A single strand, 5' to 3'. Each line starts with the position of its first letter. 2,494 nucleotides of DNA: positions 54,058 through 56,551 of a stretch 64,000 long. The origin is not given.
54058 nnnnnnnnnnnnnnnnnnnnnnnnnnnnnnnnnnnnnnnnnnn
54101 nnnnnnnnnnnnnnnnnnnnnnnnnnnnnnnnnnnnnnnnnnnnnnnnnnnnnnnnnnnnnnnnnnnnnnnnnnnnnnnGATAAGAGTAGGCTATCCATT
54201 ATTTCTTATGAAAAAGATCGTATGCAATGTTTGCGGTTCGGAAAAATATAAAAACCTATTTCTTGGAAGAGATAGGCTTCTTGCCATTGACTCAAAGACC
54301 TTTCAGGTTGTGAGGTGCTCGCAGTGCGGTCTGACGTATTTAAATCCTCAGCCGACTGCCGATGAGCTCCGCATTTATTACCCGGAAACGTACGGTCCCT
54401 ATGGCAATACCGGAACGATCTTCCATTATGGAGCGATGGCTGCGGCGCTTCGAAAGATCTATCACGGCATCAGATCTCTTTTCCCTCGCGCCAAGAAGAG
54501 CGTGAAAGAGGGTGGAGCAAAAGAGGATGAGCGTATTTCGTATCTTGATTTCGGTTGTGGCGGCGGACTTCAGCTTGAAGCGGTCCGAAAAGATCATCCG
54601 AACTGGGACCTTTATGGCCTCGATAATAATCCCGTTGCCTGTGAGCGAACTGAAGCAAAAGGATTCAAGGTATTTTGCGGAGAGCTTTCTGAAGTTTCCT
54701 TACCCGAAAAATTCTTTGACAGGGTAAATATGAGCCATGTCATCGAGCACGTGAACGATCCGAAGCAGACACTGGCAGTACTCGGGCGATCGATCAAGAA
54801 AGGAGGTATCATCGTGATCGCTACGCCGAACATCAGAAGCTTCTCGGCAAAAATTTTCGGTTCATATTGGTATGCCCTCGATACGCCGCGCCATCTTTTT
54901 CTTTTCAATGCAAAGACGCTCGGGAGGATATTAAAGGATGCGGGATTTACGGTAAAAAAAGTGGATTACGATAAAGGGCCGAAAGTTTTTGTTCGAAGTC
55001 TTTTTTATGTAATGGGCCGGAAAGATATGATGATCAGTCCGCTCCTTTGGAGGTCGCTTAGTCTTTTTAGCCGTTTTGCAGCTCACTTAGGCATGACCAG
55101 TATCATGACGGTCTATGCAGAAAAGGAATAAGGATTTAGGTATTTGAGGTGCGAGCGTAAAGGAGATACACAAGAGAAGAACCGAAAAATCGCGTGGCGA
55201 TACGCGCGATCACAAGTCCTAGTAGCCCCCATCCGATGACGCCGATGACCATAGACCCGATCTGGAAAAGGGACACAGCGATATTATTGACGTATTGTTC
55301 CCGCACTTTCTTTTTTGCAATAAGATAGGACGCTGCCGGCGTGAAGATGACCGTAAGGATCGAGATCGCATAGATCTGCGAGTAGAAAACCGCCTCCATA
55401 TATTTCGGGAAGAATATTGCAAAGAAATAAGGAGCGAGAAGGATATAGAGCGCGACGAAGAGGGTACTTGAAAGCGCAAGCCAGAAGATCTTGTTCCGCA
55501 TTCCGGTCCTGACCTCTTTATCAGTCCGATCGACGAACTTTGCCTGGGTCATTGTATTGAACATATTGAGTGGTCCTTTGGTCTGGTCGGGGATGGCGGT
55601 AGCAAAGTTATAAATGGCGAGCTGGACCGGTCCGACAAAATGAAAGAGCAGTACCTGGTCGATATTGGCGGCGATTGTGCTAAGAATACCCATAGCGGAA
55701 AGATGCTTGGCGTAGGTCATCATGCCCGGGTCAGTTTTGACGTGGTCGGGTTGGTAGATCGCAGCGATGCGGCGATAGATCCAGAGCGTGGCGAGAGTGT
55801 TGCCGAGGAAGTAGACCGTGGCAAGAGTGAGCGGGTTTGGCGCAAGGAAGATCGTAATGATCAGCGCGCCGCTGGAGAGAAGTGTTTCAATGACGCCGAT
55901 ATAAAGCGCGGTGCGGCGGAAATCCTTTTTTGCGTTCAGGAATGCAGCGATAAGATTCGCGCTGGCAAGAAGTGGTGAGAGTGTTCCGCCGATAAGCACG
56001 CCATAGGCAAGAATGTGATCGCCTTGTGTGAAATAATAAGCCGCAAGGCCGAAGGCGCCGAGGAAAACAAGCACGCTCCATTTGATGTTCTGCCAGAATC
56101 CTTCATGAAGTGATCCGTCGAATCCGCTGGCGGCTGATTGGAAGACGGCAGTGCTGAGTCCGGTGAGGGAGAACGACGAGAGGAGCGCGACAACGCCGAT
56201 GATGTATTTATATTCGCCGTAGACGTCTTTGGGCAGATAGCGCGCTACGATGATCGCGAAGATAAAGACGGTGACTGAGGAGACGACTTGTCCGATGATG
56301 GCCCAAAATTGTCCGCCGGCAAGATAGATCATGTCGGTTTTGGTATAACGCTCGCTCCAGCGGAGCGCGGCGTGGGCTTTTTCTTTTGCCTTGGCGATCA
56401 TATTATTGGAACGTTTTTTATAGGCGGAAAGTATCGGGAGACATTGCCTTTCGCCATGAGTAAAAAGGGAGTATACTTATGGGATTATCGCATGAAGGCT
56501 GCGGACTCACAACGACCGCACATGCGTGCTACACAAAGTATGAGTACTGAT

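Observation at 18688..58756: ~40-kb glycosylation island with an unusual enzyme inventory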

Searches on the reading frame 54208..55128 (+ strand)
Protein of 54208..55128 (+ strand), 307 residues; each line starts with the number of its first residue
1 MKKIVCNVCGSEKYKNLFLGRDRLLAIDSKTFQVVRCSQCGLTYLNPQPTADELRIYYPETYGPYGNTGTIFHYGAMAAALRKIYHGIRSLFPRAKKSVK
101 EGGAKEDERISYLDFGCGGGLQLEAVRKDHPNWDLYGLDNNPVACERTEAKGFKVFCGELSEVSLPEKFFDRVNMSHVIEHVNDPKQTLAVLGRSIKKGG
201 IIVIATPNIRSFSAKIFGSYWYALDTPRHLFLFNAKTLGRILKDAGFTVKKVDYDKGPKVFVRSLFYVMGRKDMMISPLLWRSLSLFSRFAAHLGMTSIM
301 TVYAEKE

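Call 6: search_protein_families(library=pfam, proteins=[window:54208-55128:+], max_evalue=0.01)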
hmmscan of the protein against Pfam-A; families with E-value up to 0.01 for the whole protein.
window:54208-55128:+ (307 aa): 8 families
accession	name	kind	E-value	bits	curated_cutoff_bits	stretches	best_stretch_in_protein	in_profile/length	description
PF13489.12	Methyltransf_23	-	6.5e-24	84.9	27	1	93-250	7-162/164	Methyltransferase domain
PF08241.18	Methyltransf_11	-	4.2e-15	56.6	21.2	1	113-204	1-95/95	Methyltransferase domain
PF08242.18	Methyltransf_12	-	2.4e-11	44.7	30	1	113-202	1-98/98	Methyltransferase domain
PF13649.12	Methyltransf_25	-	3.4e-11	44.1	27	1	113-200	2-97/97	Methyltransferase domain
PF13847.12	Methyltransf_31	-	1.3e-08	35.1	27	1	108-208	3-113/145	Methyltransferase domain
PF07021.18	MetW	-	1e-05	25.7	21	1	112-209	17-112/193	Methionine biosynthesis protein MetW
PF13878.12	zf-C2H2_3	-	0.002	18.3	27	1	25-45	4-24/40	zinc-finger of acetyl-transferase ESCO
PF01209.24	Ubie_methyltran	-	0.0093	15.8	20.1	0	154-204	101-151/233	ubiE/COQ5 methyltransferase family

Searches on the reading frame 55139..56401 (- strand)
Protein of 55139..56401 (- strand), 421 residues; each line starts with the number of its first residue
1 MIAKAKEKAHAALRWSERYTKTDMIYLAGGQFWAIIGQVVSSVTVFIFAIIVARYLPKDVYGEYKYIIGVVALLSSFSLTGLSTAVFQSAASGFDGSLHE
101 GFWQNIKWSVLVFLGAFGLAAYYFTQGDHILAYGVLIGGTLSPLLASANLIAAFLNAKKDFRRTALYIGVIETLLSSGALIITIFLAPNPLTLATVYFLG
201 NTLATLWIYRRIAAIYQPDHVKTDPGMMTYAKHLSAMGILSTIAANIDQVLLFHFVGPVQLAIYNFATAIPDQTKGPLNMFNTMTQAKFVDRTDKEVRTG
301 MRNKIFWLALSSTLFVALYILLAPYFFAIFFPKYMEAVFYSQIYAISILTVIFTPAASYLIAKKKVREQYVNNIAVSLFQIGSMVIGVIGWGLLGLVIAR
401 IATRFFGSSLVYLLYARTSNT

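Call 6: search_protein_families(library=pfam, proteins=[window:55139-56401:-], max_evalue=0.01)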
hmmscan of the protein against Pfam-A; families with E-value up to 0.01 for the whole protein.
window:55139-56401:- (421 aa): 3 families
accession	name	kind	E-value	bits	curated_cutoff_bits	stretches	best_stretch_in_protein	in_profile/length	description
PF01943.22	Polysacc_synt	-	2.4e-11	44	28.2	1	30-271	4-251/274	Polysaccharide biosynthesis protein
PF13440.11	Polysacc_synt_3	-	4e-08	33.3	23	1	51-272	1-222/293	Polysaccharide biosynthesis protein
PF19732.4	SpoIIE_N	-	0.006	15.6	27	1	302-406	123-223/605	Stage II sporulation protein E N-terminal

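Call 13: search_protein_families(library=ncbifam, proteins=[window:55139-56401:-], max_evalue=0.001)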
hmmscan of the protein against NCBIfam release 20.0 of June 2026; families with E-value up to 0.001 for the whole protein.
window:55139-56401:- (421 aa): 1 family
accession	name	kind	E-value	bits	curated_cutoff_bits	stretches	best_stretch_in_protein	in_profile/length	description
NF007773.0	PRK10459.1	equivalog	2.8e-08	33.2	273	1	29-410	10-397/492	MOP flippase family protein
